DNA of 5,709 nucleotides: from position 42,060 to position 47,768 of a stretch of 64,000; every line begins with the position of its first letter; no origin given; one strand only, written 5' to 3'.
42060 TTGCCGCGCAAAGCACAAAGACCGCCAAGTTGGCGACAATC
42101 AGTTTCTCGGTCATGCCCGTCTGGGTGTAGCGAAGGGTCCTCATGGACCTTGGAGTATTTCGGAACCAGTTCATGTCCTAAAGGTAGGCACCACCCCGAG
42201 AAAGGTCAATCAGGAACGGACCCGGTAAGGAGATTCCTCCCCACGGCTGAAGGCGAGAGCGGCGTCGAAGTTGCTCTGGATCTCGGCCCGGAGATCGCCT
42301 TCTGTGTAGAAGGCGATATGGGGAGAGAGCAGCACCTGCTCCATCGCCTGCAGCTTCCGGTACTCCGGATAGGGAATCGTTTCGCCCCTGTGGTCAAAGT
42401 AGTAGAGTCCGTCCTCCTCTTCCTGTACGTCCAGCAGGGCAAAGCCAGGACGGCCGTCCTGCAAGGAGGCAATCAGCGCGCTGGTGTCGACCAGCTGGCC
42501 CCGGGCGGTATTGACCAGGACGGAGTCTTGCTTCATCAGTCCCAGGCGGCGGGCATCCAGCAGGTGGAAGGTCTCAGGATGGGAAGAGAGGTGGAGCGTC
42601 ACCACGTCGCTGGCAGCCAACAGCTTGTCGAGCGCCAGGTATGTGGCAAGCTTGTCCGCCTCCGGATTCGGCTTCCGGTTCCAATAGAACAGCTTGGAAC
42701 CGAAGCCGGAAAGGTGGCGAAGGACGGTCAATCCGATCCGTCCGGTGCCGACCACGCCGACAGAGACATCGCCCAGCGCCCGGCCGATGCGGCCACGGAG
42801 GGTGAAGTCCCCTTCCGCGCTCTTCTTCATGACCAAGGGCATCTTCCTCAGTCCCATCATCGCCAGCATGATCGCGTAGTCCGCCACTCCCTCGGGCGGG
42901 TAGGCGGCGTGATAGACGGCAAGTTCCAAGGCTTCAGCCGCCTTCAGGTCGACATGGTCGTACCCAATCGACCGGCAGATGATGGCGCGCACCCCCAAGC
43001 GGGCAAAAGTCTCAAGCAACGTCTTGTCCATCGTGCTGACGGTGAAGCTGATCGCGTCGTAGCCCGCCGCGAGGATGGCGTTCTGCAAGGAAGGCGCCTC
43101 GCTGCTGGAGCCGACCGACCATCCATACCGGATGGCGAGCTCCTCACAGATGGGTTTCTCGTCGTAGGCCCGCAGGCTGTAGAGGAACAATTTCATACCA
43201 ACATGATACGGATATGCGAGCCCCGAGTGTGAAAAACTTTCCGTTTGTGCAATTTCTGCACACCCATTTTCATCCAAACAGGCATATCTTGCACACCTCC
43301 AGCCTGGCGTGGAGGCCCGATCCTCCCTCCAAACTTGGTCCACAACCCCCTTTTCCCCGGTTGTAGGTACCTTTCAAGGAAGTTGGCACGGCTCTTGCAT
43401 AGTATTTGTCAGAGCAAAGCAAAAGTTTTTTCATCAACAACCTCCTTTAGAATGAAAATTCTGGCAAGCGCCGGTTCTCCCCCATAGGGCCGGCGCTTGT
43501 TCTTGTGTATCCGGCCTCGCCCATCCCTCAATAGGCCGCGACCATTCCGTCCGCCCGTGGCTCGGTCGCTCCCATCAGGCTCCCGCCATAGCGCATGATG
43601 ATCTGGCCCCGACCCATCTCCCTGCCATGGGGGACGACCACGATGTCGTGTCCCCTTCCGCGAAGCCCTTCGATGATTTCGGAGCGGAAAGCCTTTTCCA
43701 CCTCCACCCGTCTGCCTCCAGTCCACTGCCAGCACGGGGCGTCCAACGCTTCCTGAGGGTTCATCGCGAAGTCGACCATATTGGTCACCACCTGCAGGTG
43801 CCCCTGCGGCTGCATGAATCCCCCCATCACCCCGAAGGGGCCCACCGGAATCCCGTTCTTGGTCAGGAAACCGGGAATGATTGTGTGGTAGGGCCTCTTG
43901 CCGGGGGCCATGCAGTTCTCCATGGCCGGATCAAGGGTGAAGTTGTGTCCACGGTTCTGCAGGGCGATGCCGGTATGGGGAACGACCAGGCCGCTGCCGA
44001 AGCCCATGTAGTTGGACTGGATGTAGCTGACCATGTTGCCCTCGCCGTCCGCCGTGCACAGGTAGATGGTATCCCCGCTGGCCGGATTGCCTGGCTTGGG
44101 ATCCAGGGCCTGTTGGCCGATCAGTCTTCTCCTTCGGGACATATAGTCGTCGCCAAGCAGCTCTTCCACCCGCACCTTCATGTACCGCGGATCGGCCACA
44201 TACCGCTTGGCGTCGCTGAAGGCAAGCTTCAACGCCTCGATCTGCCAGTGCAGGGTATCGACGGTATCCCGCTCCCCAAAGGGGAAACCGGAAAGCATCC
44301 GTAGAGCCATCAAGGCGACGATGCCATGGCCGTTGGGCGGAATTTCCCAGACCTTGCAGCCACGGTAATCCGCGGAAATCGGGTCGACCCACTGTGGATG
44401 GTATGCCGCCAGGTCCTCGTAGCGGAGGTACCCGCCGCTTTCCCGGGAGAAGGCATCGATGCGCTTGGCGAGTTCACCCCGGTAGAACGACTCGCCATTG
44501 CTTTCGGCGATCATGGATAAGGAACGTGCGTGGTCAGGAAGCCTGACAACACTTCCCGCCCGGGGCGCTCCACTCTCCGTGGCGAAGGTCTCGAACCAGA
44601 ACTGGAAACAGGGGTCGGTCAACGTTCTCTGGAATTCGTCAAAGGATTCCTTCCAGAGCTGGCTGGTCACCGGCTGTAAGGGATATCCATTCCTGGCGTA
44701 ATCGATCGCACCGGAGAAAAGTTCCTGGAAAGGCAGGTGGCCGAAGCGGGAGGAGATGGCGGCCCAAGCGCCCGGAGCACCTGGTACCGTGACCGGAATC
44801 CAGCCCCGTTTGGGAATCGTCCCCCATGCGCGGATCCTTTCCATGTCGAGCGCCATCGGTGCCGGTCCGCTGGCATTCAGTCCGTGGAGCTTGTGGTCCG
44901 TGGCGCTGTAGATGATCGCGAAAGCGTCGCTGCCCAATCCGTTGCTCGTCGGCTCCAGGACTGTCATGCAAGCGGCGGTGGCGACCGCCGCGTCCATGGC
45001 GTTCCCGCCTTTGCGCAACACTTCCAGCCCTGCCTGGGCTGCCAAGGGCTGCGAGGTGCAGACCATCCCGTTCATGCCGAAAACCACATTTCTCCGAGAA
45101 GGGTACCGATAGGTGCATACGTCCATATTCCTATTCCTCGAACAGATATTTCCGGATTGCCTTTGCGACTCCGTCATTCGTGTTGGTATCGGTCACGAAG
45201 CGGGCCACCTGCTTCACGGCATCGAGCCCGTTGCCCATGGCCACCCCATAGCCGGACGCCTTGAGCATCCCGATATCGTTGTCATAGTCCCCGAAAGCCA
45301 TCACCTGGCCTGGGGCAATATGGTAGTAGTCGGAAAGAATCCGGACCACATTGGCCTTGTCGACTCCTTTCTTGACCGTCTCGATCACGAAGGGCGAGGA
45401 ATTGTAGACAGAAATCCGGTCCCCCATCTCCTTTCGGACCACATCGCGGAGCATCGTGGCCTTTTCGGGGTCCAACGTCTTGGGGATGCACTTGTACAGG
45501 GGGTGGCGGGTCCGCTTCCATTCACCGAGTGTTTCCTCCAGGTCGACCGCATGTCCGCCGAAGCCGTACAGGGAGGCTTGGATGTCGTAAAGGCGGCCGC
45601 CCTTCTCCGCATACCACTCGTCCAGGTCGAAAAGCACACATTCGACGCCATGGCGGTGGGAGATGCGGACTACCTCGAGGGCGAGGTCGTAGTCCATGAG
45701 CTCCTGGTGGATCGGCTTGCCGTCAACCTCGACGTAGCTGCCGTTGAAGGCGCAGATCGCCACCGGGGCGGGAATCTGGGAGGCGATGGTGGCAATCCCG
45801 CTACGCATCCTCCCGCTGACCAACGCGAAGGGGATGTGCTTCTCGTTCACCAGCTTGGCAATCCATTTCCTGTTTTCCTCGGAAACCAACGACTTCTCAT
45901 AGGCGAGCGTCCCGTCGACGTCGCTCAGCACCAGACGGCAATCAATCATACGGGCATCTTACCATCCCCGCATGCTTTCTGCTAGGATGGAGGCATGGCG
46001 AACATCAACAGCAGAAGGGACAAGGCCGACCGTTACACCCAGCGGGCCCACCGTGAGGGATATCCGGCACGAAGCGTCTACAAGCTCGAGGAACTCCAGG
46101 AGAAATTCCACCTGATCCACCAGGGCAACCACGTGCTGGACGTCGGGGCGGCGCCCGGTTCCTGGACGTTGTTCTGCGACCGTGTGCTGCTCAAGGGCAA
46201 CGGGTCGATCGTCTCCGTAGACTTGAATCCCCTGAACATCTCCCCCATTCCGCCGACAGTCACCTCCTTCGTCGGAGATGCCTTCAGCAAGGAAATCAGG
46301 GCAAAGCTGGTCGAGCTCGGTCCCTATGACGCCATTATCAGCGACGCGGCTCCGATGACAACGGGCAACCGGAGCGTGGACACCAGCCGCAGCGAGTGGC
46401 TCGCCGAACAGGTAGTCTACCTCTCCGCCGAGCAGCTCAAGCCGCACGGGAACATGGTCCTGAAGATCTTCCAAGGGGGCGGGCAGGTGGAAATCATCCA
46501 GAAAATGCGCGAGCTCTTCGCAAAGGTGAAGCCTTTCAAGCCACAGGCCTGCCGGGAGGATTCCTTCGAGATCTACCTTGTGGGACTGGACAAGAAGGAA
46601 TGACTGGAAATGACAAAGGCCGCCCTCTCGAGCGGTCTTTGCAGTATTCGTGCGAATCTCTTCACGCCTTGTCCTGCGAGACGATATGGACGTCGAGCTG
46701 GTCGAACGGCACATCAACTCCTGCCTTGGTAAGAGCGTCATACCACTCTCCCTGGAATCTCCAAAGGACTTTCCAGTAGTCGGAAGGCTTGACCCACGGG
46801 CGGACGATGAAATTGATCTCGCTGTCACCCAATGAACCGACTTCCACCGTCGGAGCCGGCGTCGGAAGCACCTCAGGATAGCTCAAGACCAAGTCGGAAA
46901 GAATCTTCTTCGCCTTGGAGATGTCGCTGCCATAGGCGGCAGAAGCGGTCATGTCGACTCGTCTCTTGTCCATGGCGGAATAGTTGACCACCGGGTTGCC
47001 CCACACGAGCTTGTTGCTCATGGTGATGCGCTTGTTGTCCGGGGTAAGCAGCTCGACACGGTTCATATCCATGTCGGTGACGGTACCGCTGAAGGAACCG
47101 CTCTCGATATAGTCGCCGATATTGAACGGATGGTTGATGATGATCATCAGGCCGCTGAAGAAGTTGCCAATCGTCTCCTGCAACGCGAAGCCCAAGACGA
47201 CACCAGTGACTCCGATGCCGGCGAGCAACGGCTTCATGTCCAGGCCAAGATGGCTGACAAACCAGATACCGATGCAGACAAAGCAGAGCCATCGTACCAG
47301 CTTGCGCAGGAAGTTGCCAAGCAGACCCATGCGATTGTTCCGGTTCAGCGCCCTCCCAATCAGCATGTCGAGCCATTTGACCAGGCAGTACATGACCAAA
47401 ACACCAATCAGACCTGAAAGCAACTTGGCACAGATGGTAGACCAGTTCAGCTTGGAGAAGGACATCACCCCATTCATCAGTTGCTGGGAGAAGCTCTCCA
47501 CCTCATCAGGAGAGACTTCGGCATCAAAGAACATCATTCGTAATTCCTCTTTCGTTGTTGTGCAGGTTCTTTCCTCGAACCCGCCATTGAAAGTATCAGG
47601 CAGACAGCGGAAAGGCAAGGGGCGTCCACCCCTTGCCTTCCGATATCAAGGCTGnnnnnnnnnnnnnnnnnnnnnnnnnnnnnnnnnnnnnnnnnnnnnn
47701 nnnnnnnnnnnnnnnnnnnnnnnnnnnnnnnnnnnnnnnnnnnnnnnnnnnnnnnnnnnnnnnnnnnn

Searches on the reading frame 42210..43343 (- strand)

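Call 16: search_protein_families(library=pfam, max_evalue=0.001, proteins=[window:42210-43343:-])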
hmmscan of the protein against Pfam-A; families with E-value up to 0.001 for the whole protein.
window:42210-43343:- (377 aa): 2 families
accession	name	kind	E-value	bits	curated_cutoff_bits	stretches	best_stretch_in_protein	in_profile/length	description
PF02826.25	2-Hacid_dh_C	-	1.2e-43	149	25.1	1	158-344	1-178/178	D-isomer specific 2-hydroxyacid dehydrogenase, NAD binding domain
PF00389.36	2-Hacid_dh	-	4.6e-15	55.9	24.6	1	82-375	27-133/134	D-isomer specific 2-hydroxyacid dehydrogenase, catalytic domain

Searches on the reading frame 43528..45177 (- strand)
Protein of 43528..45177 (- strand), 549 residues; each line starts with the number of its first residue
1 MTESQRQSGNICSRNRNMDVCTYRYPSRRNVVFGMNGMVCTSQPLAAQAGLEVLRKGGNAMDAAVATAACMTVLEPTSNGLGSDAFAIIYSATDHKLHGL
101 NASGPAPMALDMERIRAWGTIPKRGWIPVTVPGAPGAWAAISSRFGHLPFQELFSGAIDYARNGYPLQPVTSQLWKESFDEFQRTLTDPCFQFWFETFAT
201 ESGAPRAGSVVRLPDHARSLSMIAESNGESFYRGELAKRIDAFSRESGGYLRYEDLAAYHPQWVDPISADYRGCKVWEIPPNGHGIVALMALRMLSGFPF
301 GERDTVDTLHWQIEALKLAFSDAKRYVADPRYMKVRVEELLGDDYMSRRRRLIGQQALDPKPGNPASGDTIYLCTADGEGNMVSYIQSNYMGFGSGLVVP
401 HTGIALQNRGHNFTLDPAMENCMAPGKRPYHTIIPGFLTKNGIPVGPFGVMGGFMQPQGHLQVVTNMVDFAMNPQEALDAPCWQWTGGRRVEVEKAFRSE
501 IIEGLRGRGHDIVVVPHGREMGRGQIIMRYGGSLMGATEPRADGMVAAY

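Call 16: search_protein_families(library=pfam, max_evalue=0.001, proteins=[window:43528-45177:-])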
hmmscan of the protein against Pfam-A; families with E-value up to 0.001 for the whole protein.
window:43528-45177:- (549 aa): 1 family
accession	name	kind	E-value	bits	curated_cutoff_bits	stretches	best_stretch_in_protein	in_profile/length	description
PF01019.26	G_glu_transpept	-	1.5e-147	493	27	1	52-544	2-512/512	Gamma-glutamyltranspeptidase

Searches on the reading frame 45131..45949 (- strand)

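Call 49: search_protein_families(library=pfam, max_evalue=0.0001, proteins=[window:45131-45949:-])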
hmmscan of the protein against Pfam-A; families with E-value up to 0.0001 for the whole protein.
window:45131-45949:- (272 aa): 4 families
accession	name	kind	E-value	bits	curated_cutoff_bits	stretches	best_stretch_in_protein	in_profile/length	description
PF08282.18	Hydrolase_3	-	7.1e-55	186.9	20.9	1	7-265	1-255/255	haloacid dehalogenase-like hydrolase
PF05116.19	S6PP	-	4.8e-07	30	20.3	1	180-244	148-212/247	Sucrose-6F-phosphate phosphohydrolase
PF12710.13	HAD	-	1.1e-05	26.4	27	0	181-230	138-189/189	haloacid dehalogenase-like hydrolase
PF00702.32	Hydrolase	-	7e-05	23.7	26.4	0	5-233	2-191/191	haloacid dehalogenase-like hydrolase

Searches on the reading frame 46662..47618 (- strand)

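Call 49: search_protein_families(library=pfam, max_evalue=0.0001, proteins=[window:46662-47618:-])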
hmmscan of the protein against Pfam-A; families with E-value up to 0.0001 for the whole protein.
window:46662-47618:- (318 aa): 3 families
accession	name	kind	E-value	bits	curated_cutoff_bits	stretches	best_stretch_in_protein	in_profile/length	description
PF00924.24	MS_channel_2nd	-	8.5e-17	61.5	20.2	1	149-214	2-67/68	Mechanosensitive ion channel, beta-domain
PF21082.3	MS_channel_3rd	-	6e-10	39.8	21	1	222-289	2-74/88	Mechanosensitive ion channel MscS, C-terminal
PF21088.3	MS_channel_1st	-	3.6e-07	30.5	23.1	1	106-147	1-42/42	Mechanosensitive ion channel, transmembrane helices 2/3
